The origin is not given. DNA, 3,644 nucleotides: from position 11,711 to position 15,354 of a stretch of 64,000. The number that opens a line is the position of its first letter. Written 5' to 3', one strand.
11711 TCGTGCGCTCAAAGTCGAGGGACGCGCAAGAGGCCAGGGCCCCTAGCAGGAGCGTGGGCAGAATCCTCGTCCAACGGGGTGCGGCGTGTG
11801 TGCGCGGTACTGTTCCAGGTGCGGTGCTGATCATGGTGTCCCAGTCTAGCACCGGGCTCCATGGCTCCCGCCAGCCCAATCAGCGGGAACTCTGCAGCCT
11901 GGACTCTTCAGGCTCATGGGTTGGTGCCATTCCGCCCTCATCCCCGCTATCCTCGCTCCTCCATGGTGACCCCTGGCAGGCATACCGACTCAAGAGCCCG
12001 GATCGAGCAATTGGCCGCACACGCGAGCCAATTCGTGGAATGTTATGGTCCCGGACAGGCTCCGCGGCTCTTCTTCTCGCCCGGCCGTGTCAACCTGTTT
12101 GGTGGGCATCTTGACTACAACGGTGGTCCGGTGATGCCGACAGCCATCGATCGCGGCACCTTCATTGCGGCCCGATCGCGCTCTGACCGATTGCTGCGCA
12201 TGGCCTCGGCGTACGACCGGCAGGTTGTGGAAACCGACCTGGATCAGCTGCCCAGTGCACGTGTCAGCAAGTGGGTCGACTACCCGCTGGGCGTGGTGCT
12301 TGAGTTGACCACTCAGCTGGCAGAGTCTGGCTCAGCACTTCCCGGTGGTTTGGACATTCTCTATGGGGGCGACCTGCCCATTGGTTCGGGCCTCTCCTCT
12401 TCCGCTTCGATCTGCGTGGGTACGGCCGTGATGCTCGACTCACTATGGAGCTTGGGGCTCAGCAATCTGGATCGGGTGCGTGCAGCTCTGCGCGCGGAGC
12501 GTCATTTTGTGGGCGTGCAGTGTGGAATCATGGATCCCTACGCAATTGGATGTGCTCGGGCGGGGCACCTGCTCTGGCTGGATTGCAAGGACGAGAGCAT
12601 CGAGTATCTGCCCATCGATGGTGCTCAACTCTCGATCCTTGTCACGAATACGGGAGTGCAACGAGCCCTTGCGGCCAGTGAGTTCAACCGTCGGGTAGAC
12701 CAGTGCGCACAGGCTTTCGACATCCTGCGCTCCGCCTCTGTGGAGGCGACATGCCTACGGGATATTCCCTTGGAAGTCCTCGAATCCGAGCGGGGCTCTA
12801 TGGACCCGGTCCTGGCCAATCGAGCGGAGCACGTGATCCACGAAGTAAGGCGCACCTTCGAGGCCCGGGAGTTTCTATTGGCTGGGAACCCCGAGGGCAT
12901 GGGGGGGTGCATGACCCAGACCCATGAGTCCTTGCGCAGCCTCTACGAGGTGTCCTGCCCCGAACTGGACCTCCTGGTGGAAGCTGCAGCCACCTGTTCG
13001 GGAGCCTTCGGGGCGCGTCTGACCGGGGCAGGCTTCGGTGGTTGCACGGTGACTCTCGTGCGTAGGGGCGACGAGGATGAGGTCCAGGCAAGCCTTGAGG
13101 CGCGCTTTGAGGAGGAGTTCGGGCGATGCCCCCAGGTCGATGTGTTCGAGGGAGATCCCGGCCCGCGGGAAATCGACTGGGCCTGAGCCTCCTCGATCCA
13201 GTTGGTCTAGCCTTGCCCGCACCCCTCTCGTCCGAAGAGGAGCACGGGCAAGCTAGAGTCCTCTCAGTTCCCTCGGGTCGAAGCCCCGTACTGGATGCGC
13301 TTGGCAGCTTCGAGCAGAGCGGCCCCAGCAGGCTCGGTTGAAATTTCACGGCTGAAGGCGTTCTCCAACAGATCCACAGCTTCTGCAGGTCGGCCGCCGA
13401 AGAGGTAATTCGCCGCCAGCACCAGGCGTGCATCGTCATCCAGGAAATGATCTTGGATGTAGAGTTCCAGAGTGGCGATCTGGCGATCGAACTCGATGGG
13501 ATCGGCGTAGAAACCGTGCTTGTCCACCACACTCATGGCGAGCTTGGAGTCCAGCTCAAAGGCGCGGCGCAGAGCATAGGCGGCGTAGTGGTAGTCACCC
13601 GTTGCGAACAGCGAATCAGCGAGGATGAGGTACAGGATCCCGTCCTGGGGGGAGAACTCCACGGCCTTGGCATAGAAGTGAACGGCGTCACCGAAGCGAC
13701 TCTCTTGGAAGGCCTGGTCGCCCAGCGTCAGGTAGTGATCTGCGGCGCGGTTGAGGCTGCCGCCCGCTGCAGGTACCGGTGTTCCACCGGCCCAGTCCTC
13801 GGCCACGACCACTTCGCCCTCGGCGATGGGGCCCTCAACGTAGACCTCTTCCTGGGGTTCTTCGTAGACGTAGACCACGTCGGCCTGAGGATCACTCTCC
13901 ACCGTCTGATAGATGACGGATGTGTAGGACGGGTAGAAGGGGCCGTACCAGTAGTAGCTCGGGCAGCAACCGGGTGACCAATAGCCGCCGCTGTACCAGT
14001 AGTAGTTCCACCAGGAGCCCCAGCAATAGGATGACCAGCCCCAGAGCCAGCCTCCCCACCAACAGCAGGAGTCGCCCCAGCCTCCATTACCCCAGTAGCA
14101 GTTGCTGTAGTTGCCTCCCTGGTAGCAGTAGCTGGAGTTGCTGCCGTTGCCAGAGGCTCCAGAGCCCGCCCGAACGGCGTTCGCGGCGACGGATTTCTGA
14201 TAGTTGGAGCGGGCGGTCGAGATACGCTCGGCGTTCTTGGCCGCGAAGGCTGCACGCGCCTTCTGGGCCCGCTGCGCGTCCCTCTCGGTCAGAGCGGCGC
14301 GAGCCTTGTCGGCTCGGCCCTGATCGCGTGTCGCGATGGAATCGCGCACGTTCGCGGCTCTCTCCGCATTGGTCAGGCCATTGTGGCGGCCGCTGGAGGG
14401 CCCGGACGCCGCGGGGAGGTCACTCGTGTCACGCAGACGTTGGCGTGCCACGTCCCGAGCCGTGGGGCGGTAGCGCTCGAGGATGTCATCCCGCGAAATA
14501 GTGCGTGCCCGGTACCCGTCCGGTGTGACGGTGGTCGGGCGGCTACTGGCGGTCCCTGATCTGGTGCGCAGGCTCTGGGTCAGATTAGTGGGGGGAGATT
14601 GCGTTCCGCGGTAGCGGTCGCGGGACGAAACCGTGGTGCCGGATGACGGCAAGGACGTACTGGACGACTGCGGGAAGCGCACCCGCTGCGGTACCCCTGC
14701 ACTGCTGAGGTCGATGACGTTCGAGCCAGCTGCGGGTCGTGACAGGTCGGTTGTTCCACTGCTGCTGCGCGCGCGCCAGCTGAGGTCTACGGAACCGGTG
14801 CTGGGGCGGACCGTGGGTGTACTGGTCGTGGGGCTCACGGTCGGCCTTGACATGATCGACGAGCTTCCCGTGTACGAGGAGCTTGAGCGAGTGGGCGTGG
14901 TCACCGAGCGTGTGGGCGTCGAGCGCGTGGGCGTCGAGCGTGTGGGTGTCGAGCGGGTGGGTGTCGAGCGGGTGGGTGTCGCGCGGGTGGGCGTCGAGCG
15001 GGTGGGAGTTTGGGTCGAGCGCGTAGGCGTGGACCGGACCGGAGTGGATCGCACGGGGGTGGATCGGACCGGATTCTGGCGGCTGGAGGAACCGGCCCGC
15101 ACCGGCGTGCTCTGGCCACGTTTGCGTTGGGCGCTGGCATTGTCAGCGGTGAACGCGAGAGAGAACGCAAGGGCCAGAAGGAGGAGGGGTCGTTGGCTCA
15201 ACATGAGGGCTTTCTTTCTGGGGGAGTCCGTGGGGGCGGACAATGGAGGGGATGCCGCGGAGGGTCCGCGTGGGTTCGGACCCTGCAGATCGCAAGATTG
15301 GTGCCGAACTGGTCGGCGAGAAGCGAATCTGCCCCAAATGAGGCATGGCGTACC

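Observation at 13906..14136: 77-residue Trp/Tyr/Gly/Cys block inside a secreted TPR protein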

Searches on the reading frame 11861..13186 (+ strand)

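Call 14: search_protein_families(library=pfam, proteins=[window:11861-13186:+], max_evalue=0.001)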
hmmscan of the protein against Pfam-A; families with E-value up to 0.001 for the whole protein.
window:11861-13186:+ (441 aa): 3 families
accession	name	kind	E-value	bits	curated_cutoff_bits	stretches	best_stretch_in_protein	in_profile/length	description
PF10509.15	GalKase_gal_bdg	-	5.8e-18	64.6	23.1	1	57-105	2-48/49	Galactokinase galactose-binding signature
PF00288.32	GHMP_kinases_N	-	9.1e-17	61.5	22.3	1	155-230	13-84/87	GHMP kinases N terminal domain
PF08544.19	GHMP_kinases_C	-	3e-12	47.2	21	1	336-417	2-84/85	GHMP kinases C terminal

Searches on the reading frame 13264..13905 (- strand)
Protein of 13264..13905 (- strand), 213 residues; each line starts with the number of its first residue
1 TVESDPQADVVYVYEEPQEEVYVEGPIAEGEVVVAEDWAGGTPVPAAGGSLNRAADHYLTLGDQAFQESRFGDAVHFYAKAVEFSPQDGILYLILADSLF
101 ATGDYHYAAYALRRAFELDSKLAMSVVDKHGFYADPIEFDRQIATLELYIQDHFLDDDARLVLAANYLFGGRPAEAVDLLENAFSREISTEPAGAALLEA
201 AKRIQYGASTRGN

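Call 21: search_solved_structures(query=window:13264-13905:-, max_evalue=1)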
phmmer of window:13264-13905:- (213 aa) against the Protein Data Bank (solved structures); distinct sequences matched with E-value up to 1: 67 (the best 60 are shown).
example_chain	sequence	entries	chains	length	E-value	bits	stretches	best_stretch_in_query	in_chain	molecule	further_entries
9qhb_A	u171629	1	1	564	7.9e-36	127.2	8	53-123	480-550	Engineered tetratricopeptide repeat protein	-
8bu0_A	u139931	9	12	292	5.7e-21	78.7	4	53-123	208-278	Consensus tetratricopeptide repeat protein | Crystal structure of an 8-repeat consensus TPR superhelix with Zinc. | Monomer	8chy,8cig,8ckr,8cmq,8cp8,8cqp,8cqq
9qhc_A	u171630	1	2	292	2.6e-19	73.3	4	53-123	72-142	Engineered tetratricopeptide repeat protein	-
8ch0_A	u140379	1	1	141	7.3e-11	45.7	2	54-123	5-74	Consensus tetratricopeptide repeat protein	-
2fo7_A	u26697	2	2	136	1.9e-10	44.4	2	53-120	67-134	SYNTHETIC CONSENSUS TPR PROTEIN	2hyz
1na0_A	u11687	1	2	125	4.3e-10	43.2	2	53-121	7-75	designed protein CTPR3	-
3kd7_A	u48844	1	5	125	1.4e-09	41.5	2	54-121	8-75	CTPR390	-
7kw7_E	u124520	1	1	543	6.3e-09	39.4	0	54-82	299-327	Stress-induced-phosphoprotein 1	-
9gzg_A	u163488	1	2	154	3.8e-08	36.8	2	53-123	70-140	Engineered CTPR protein with glutamic acids for conductivity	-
6xt9_D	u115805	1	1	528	2.2e-06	31.1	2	69-120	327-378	Bardet-Biedl syndrome 4 protein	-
2wqh_A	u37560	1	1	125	2.8e-06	30.7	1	53-118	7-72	CTPR3Y3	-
6eou_A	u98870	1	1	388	3.5e-06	30.4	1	55-119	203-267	UDP-N-acetylglucosamine--peptide N-acetylglucosaminyltransferase 110 kDa subunit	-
6b85_J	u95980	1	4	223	6.2e-06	29.6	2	60-120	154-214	TMHC4_R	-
2bug_A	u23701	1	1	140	1e-05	28.9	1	45-123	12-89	SERINE/THREONINE PROTEIN PHOSPHATASE 5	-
7obi_A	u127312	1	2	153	1.1e-05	28.8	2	60-124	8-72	CTPR-rv4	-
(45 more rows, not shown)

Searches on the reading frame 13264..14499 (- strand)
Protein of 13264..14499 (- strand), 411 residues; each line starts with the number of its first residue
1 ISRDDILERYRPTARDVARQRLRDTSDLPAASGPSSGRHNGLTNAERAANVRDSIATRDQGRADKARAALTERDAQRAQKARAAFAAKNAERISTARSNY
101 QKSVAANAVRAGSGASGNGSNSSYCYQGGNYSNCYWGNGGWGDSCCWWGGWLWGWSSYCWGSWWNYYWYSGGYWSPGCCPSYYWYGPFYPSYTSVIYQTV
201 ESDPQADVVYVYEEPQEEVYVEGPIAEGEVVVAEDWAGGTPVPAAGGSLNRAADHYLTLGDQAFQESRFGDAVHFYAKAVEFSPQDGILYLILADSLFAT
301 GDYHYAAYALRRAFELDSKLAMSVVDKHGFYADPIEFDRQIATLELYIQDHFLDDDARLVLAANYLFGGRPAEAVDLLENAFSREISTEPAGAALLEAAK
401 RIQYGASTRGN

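Call 23: find_related_loci(query=A1, collection=genome_contigs, flank=6000)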
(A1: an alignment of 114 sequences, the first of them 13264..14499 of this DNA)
Query A1 (411 aa) in genome_contigs; peptide patterns used: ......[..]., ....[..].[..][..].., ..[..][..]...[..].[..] (x = any residue, [..] = any of these).
328 stretches matched a pattern; 139 encode a relative of the query (tblastn E <= 1e-3); the best 80 are kept; 80 distinct loci.
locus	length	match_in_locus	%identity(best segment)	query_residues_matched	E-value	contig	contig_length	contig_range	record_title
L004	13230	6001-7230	90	1-410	0e+0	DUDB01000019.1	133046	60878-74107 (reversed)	MAG TPA_asm: Planctomycetota bacterium isolate UWMA-0345 NODE_187_length_133046_cov_0.174776, whole genome shotgun seque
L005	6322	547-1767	89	1-411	0e+0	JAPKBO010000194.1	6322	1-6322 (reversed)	MAG: Planctomycetota bacterium isolate ANT-40 NODE_11085_length_6322_cov_8.944311, whole genome shotgun sequence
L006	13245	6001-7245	73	1-411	0e+0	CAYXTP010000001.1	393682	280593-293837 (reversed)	MAG TPA_asm: uncultured Planctomycetaceae bacterium isolate binchicken_co46_915 genome assembly, contig: NODE_14_length_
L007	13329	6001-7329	62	1-411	0e+0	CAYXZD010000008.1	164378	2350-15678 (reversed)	MAG TPA_asm: uncultured Planctomycetaceae bacterium isolate SRP167671_co2_57 genome assembly, contig: NODE_81_length_164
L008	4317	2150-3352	49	1-406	1e-109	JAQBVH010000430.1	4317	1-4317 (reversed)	MAG: Planctomycetota bacterium isolate casp150-mb.174 NODE_48024_length_4317_cov_0.058321, whole genome shotgun sequence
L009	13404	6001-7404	47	1-409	3e-105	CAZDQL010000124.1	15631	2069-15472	MAG TPA_asm: uncultured Planctomycetaceae bacterium isolate binchicken_co65_43 genome assembly, contig: NODE_15221_lengt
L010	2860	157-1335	46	1-408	1e-101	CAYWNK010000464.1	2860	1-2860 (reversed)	MAG TPA_asm: uncultured Planctomycetaceae bacterium isolate binchicken_co366_43 genome assembly, contig: NODE_40790_leng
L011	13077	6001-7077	51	59-405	1e-97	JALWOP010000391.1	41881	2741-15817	MAG: Planctomycetota bacterium isolate M2_maxbin2_scaf2bin.204 M2_NODE_638_length_41881_cov_6.885400, whole genome shotg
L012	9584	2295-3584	42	2-405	2e-96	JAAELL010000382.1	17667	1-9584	MAG: bacterium isolate Bpl_4 BplG_CONTIG4136702, whole genome shotgun sequence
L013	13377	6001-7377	42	1-402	3e-95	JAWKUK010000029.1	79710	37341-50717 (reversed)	MAG: Planctomycetota bacterium isolate ABC2.79 ABC2.79.fa-29, whole genome shotgun sequence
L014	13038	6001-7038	50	64-405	2e-94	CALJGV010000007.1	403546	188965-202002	MAG: uncultured bacterium isolate S4_Bin_MAXBIN__217_1 genome assembly, contig: c_000000721568, whole genome shotgun seq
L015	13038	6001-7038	49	64-405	2e-93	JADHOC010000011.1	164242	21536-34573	MAG: Planctomycetota bacterium isolate BS301-5m-G84 BS301-5m-C71, whole genome shotgun sequence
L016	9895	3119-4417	44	1-411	4e-92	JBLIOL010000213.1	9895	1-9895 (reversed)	MAG: Planctomycetota bacterium isolate 3300053785_16 Ga0535658_0020309, whole genome shotgun sequence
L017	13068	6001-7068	47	64-405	6e-91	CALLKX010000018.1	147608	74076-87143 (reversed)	MAG: uncultured bacterium isolate S3_Bin_Bin_119_1 genome assembly, contig: c_000000160668, whole genome shotgun sequenc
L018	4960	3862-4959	47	43-405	5e-90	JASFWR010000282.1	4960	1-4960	MAG: Planctomycetota bacterium isolate D0608WATERmetaG_Bin_145 D0608WATERmetaG_FD_scaffold_9688_c1, whole genome shotgun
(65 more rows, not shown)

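Call 27: predict_structure(alignment_id=A1)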
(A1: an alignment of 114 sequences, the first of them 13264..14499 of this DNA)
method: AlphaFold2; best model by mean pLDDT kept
length: 411 residues; sequences in the alignment: 114
mean_pLDDT: 73.4   pTM: 0.50
mean pLDDT of the five models: 73.4, 72.8, 72.5, 71.4, 71.2
residues with pLDDT >= 90: 192; 70-90: 40; 50-70: 64; < 50: 115
segments of 3 or more residues with pLDDT < 50: 26-40, 113-159, 198-245
pLDDT, mean of each block of 10 residues (from residue 1): 66 68 53 38 71 84 91 94 95 93 79 46 39 40 39 44 59 56 53 51 45 42 41 37 53 95 97 98 97 98 98 97 92 96 98 98 98 98 98 98 82 40
secondary structure, 60 per line:
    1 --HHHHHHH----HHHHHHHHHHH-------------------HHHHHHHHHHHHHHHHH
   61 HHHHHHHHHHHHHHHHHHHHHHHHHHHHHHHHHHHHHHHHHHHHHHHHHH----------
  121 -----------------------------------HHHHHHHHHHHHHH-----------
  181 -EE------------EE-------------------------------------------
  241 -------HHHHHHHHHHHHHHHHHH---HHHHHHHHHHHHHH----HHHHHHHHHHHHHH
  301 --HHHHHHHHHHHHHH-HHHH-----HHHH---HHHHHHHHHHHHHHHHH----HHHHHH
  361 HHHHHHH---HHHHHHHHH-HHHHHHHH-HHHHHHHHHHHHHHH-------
elements in order: H3-9 H14-24 H44-110 H156-169 H248-265 H269-282 H287-300 H303-316 H318-321 H327-330 H334-350 H355-367 H371-379 H381-388 H390-404

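Call 42: fold_search(model_id=the predicted structure, library=pdb)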
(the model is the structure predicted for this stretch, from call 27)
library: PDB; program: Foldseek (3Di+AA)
matches with E <= 10: 1341; with E <= 0.001: 59
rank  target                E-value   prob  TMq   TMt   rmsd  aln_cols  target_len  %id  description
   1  9gzg_A                1.6e-05  1.00  0.18  0.45  12.7       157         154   23  Crystal structure of CTPR4E4 mutant (released 2025-10-15)
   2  8chy                  2.5e-05  1.00  0.18  0.27  13.0       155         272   21  Crystal structure of an 8-repeat consensus TPR superhelix with Zinc. (released 2024-02-21)
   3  8cqp_C                2.8e-05  1.00  0.18  0.50  11.5       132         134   21  Crystal structure of an 8-repeat consensus TPR superhelix with Calcium (low concentration) (released 2024-03-27)
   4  9qhb                  4.4e-05  1.00  0.18  0.27  12.6       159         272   21  Crystal structure of 16-repeat CTPR protein with eliminated coordination sites (released 2025-10-22)
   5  2fo7                  5.1e-05  1.00  0.18  0.49  11.9       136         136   20  Crystal structure of an 8 repeat consensus TPR superhelix (trigonal crystal form) (released 2006-03-07)
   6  9qhc_B                6.8e-05  1.00  0.18  0.27  13.1       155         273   22  Crystal structure of 8-repeat CTPR protein with eliminated coordination sites (released 2025-10-22)
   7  1na0_A                9.1e-05  1.00  0.18  0.56   9.5       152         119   19  Design of Stable alpha-Helical Arrays from an Idealized TPR Motif (released 2003-06-03)
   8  2vyi_B                1.3e-04  1.00  0.19  0.59   9.7       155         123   18  Crystal Structure of the TPR domain of Human SGT (released 2008-08-12)
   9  9qhc_A                1.8e-04  1.00  0.18  0.26  12.4       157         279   20  Crystal structure of 8-repeat CTPR protein with eliminated coordination sites (released 2025-10-22)
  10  5lyn_A                2.1e-04  1.00  0.19  0.55   9.6       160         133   15  Structure of the Tpr Domain of Sgt2 in complex with yeast Ssa1 peptide fragment (released 2017-10-25)
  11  3vtx_A                2.2e-04  1.00  0.18  0.38  13.5       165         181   20  Crystal structure of MamA protein (released 2012-10-31)
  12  2vyi_A                2.7e-04  1.00  0.19  0.57   9.8       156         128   18  Crystal Structure of the TPR domain of Human SGT (released 2008-08-12)
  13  6ibo_A                2.8e-04  1.00  0.18  0.11  12.0       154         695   19  Catalytic deficiency of O-GlcNAc transferase leads to X-linked intellectual disability (released 2019-07-24)
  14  6eou                  2.8e-04  1.00  0.18  0.21  13.2       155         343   19  O-GlcNAc transferase TPR domain with the intellectual disability associated mutation L254F (released 2018-05-09)
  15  5lyp                  3.1e-04  1.00  0.20  0.55   9.6       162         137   15  Crystal structure of the Tpr Domain of Sgt2. (released 2017-10-25)
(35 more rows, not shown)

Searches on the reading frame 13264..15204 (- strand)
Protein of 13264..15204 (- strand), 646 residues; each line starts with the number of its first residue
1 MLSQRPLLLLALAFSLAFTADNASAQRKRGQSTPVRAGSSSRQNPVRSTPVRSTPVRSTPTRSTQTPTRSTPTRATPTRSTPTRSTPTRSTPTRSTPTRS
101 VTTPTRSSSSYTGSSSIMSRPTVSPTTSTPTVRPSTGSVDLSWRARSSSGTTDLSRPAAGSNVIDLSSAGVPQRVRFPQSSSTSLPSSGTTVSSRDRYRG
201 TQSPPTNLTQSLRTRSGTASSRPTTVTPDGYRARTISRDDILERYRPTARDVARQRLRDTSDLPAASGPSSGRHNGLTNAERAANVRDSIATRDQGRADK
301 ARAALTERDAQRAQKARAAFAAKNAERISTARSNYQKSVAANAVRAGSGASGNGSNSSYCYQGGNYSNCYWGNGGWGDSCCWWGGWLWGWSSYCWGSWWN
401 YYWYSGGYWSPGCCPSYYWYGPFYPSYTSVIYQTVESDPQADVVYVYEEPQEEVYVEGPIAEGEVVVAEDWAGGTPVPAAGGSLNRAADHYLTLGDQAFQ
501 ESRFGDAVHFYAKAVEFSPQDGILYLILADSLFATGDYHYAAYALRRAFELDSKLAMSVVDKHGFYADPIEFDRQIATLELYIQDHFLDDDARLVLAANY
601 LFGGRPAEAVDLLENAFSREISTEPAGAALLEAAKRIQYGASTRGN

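Call 5: search_protein_families(library=pfam, proteins=[window:13264-15204:-], max_evalue=1)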
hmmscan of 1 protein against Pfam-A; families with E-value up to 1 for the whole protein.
window:13264-15204:- (646 aa): 9 families
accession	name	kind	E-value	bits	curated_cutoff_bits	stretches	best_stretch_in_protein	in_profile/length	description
PF07719.23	TPR_2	-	0.0025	18.2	27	1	525-553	4-32/34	Tetratricopeptide repeat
PF00515.34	TPR_1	-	0.0031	17.7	27.8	0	491-521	4-34/34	Tetratricopeptide repeat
PF13414.12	TPR_11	-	0.0079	16.3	26.8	0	495-536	1-42/42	TPR repeat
PF12895.13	ANAPC3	-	0.012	16.3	27.2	1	504-552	5-52/82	Anaphase-promoting complex, cyclosome, subunit 3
PF14559.12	TPR_19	-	0.015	16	25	1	498-538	1-41/68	Tetratricopeptide repeat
PF13432.12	TPR_16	-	0.027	15.4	32.7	1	492-550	1-59/65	Tetratricopeptide repeat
PF07721.20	TPR_4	-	0.049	14.7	27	1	592-614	3-25/26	Tetratricopeptide repeat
PF13428.12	TPR_14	-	0.1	13.8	23.5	0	591-620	2-31/44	Tetratricopeptide repeat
PF13424.12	TPR_12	-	0.51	11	30.1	0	488-552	3-75/77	Tetratricopeptide repeat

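Call 6: search_protein_families(library=ncbifam, proteins=[window:13264-15204:-], max_evalue=1)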
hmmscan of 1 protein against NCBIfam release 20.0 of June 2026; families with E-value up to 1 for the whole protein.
window:13264-15204:- (646 aa): 9 families
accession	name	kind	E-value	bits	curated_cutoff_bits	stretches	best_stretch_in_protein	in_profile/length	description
TIGR02917.1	PEP_TPR_lipo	equivalog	0.0018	16.2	312.2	1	489-622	602-735/899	XrtA/PEP-CTERM system TPR-repeat protein PrsT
TIGR02552.1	LcrH_SycD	equivalog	0.0029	17.3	104.8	1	489-552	53-116/136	SycD/LcrH family type III secretion system chaperone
TIGR04510.1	mod_pep_cyc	subfamily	0.013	14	400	1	490-556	400-466/814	putative peptide modification system cyclase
NF040959.1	MamA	equivalog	0.015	14.7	200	1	488-616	37-165/204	magnetosome protein MamA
TIGR00540.1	TPR_hemY_coli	hypoth_equivalog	0.049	12.4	142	1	485-618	80-197/385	heme biosynthesis-associated TPR protein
NF033920.0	C39_PA2778_fam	equivalog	0.078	12.4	150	1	490-551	192-253/255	PA2778 family cysteine peptidase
TIGR00990.1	3a0801s09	subfamily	0.096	11.3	757.25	1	493-554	132-192/615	mitochondrial import receptor subunit TOM70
NF008757.0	PRK11788.1-5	equivalog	0.13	11.3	363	1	485-620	177-312/388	lipopolysaccharide assembly protein LapB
TIGR02521.1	type_IV_pilW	equivalog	0.91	9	154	0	484-553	27-96/234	type IV pilus biogenesis/stability protein PilW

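Call 7: find_homologous_proteins(query=window:13264-15204:-, region=340-646)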
Query window:13264-15204:-, residues 340-646 (307 aa): 285 proteins with E <= 0.001 among 8000 candidates; the best 120 are listed.
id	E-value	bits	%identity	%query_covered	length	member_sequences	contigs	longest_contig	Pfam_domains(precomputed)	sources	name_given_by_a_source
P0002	1.5e-206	704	98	100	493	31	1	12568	PF07719.24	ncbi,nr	ncbi:MAG: tetratricopeptide repeat protein [Planctomycetota bacterium]|nr:tetratricopeptide repeat p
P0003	4.3e-185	633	90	100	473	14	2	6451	-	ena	-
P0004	5.9e-172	590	83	100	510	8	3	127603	-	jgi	jgi:tetratricopeptide (TPR) repeat protein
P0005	1.2e-158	546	84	85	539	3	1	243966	PF07719.24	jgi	-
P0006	1.2e-139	484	72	100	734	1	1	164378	-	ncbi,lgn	-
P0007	5.2e-108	380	66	89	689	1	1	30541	-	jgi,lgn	-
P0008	1.3e-104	369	64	84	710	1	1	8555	PF07719.24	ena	-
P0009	6.4e-104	366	66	79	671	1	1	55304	PF07719.24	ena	-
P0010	4.9e-102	360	62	88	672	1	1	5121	PF07719.24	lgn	-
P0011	1.6e-101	358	62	89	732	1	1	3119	PF07719.24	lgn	-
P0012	7.6e-100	353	60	90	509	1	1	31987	PF07719.24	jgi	jgi:hypothetical protein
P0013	8.1e-95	336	62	85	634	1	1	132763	PF13432.13,PF07719.24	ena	-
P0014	1.6e-92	329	58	85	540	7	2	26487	PF14559.13,PF07719.24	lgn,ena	-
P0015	2.6e-92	328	57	84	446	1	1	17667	PF07719.24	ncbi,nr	ncbi:MAG: hypothetical protein GY711_22075 [bacterium]|nr:hypothetical protein [bacterium]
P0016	1.4e-91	326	58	89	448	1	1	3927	PF14559.13,PF13181.13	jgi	-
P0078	3.3e-67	246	48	90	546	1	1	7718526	-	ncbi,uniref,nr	ncbi:hypothetical protein Poly30_17420 [Planctomycetes bacterium Poly30]|uniref:Uncharacterized prot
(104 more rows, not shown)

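Call 15: find_encoding_contigs(protein=P0006, flank=8000, max_places=2)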
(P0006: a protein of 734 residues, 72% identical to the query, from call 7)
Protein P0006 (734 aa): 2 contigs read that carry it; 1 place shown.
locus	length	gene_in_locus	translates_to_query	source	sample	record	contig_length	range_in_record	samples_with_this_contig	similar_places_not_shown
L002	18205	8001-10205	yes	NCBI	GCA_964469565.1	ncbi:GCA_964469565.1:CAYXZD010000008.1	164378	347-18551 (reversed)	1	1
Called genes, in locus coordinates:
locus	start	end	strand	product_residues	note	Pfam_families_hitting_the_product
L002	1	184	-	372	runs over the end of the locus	PF00034:Cytochrom_C (weak), PF13442:Cytochrome_CBB3 (weak), PF00034:Cytochrom_C (weak)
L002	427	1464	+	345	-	PF01571:GCV_T, PF08669:GCV_T_C (weak)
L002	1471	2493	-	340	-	PF11306:DUF3108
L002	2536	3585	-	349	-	PF02812:ELFV_dehydrog_N, PF00208:ELFV_dehydrog (weak)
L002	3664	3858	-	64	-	-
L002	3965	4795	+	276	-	PF12717:Cnd1 (faint), PF13646:HEAT_2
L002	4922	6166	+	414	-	-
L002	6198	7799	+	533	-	-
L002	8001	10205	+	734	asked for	-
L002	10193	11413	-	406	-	PF10509:GalKase_gal_bdg, PF00288:GHMP_kinases_N, PF08544:GHMP_kinases_C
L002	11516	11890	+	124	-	-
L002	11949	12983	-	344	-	PF01073:3Beta_HSD, PF01370:Epimerase, PF04321:RmlD_sub_bind (weak), PF05368:NmrA (weak), PF13460:NAD_binding_10, PF16363:GDP_Man_Dehyd (faint), PF07993:NAD_binding_4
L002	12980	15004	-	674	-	PF02743:dCache_1 (weak), PF17200:sCache_2 (faint), PF00672:HAMP, PF00512:HisKA, PF02518:HATPase_c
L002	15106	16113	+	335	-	PF01075:Glyco_transf_9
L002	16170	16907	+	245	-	-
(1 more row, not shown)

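Call 16: find_encoding_contigs(protein=P0078, flank=8000, max_places=2)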
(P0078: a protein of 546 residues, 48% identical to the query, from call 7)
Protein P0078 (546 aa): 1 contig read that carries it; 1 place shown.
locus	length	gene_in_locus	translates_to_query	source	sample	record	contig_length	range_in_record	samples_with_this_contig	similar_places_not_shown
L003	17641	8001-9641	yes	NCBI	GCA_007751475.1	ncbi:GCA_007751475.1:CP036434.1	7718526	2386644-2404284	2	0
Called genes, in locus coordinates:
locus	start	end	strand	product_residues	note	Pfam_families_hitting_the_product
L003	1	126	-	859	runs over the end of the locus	PF08309:LVIVD (faint)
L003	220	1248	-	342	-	PF01075:Glyco_transf_9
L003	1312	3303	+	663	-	PF00672:HAMP, PF00512:HisKA, PF02518:HATPase_c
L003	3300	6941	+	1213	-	PF13715:CarbopepD_reg_2 (faint), PF17210:SdrD_B (faint), PF22904:NOMO1-like_2nd (faint), PF00775:Dioxygenase_C (faint), PF02369:Big_1 (faint), PF13620:CarboxypepD_reg, PF15976:CooC_C (faint), PF13620:CarboxypepD_reg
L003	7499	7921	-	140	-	-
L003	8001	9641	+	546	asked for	-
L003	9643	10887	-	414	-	PF10509:GalKase_gal_bdg, PF00288:GHMP_kinases_N, PF08544:GHMP_kinases_C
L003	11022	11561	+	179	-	-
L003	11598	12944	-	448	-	-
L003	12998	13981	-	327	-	PF13646:HEAT_2 (weak), PF12717:Cnd1 (faint), PF13646:HEAT_2 (weak)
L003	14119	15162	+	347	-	PF02812:ELFV_dehydrog_N, PF00208:ELFV_dehydrog (faint)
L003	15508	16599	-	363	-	PF01571:GCV_T, PF08669:GCV_T_C (weak)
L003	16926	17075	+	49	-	PF27187:APC_Aq_097 (faint)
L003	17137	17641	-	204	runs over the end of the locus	PF04041:Glyco_hydro_130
